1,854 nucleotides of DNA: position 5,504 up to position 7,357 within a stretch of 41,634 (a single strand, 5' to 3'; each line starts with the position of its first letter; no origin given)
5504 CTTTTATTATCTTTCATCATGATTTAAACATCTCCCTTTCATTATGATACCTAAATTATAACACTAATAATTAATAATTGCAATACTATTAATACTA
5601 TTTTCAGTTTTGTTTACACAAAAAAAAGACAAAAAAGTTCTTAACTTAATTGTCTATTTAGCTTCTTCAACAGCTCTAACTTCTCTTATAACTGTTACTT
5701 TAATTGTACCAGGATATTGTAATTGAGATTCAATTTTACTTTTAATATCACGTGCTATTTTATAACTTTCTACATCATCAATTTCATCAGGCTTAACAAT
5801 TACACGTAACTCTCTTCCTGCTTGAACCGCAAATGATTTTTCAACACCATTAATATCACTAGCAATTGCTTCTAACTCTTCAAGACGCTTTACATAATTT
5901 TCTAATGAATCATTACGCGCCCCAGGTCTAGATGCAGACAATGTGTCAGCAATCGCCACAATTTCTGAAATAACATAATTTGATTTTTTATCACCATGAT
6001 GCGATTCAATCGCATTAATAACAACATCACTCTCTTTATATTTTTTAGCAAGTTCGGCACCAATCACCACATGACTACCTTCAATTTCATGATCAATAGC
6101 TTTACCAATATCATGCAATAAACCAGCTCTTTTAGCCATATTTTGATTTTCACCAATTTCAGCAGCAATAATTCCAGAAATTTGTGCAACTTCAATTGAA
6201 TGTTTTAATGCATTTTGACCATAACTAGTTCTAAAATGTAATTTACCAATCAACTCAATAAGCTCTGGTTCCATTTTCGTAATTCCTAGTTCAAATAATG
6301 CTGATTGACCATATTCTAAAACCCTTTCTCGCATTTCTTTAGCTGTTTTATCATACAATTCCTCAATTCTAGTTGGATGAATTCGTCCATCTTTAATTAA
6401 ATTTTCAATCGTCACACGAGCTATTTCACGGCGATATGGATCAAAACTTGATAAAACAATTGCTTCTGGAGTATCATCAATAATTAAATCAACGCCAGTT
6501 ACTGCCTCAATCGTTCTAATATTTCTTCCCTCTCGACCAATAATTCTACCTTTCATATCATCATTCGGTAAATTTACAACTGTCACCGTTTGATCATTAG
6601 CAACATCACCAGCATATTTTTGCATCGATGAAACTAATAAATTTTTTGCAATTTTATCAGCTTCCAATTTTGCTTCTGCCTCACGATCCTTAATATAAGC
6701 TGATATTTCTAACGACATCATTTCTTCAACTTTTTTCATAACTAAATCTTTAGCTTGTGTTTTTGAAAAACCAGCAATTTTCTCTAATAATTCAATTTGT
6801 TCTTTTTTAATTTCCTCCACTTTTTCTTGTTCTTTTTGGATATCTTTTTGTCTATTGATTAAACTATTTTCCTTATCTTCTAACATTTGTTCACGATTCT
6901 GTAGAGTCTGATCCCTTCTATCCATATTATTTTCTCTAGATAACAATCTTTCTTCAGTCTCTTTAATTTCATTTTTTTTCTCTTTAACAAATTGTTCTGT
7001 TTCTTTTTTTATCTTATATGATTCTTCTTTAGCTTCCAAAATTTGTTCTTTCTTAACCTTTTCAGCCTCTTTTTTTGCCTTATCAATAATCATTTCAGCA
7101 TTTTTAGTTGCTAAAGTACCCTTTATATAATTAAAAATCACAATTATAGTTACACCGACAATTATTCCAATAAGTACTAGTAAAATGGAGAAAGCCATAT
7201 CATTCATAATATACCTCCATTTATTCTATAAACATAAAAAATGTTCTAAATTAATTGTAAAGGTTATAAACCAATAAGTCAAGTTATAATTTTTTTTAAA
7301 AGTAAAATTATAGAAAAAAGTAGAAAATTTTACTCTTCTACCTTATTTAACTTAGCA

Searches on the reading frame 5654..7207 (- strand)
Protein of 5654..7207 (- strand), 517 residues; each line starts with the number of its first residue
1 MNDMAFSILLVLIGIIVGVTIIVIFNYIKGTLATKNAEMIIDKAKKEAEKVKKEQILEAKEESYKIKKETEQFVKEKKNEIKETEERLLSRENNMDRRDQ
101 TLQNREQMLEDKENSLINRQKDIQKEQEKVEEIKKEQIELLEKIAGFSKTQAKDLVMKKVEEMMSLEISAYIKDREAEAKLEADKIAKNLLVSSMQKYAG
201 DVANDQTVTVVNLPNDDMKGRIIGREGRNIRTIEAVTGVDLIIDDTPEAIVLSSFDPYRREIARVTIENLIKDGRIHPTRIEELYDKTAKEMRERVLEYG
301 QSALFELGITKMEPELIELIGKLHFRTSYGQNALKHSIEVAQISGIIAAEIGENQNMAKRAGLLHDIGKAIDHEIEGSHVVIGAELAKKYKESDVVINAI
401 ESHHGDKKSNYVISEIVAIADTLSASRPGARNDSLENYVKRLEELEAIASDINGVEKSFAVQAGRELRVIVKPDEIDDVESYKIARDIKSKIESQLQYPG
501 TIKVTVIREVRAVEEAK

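Call 70: find_related_loci(query=window:5654-7207:-, collection=genome_contigs, flank=6000)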
Query window:5654-7207:- (517 aa) in genome_contigs; peptide patterns used: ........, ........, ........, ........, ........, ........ (x = any residue, [..] = any of these).
600 stretches matched a pattern (row limit reached: there are more); 521 encode a relative of the query (tblastn E <= 1e-3); the best 80 are kept; 80 distinct loci.
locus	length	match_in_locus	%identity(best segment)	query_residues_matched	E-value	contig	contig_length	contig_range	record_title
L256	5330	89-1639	90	1-517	0e+0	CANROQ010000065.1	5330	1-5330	MAG: uncultured Bacilli bacterium isolate Lapin-019__bin42 genome assembly, contig: Lapin-019__NODE_10130_length_5330_co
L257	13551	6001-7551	84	1-517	0e+0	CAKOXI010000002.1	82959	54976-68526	MAG: uncultured Bacilli bacterium isolate REFINED_METABAT215_TOP10_CONTIGS_1500_ASSEMBLY_K77_MERGED__Hadza_MoBio_hadza-E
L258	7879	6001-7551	75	1-517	0e+0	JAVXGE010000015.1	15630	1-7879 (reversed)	MAG: Bacilli bacterium isolate CGS5Y3-bin84 NODE_3478_length_15630_cov_6.551332, whole genome shotgun sequence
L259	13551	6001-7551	78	1-517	0e+0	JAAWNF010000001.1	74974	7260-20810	MAG: Bacilli bacterium isolate ABMPRH_22_1 SL341410_scaffold_380, whole genome shotgun sequence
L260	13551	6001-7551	76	1-517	0e+0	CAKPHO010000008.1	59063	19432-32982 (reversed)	MAG: uncultured Bacilli bacterium isolate REFINED_METABAT215_TOP10_CONTIGS_1500_ASSEMBLY_K77_MERGED__Nepal_MoBio_Fiber-H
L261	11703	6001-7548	76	1-517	0e+0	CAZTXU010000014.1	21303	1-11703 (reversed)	MAG TPA_asm: uncultured Muribaculaceae bacterium isolate binchicken_co370_82 genome assembly, contig: NODE_2636_length_2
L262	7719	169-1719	74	1-517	0e+0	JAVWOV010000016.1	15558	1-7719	MAG: Bacilli bacterium isolate CGS3Y1-bin4 NODE_2666_length_15558_cov_5.964394, whole genome shotgun sequence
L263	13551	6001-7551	74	1-517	0e+0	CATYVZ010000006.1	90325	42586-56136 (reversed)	MAG TPA_asm: uncultured Bacilli bacterium isolate ERR9578307_bin.50_MetaWRAP_v1.3_MAG genome assembly, contig: ERZ185339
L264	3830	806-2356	76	1-517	0e+0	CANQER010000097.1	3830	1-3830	MAG: uncultured Bacilli bacterium isolate Lapin-005__bin52 genome assembly, contig: Lapin-005__NODE_35865_length_3830_co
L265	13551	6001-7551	76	1-517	0e+0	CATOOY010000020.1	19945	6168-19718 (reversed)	MAG TPA_asm: uncultured Erysipelotrichaceae bacterium isolate MGG30896_1680015486 genome assembly, contig: SAMEA4643411_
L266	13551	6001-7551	76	1-517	0e+0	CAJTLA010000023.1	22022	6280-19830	MAG TPA_asm: uncultured Bacilli bacterium isolate MGBC102946 genome assembly, contig: MGBC102946.23, whole genome shotgu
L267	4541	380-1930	75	1-517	0e+0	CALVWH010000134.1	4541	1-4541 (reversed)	MAG: uncultured Bacilli bacterium isolate E10__bin182 genome assembly, contig: E10__k127_1990748, whole genome shotgun s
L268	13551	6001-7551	76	1-517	0e+0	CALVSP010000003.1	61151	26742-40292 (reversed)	MAG: uncultured Bacilli bacterium isolate BRZ_AF__bin76 genome assembly, contig: BRZ_AF__NODE_863_length_61151_cov_10.37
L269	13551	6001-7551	73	1-517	0e+0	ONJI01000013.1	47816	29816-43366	uncultured Firmicutes bacterium isolate RUG357 genome assembly, contig: k87_12697080, whole genome shotgun sequence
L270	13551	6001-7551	75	1-517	0e+0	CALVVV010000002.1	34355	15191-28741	MAG: uncultured Bacilli bacterium isolate BRZ_FP__bin56 genome assembly, contig: BRZ_FP__NODE_894_length_34355_cov_7.538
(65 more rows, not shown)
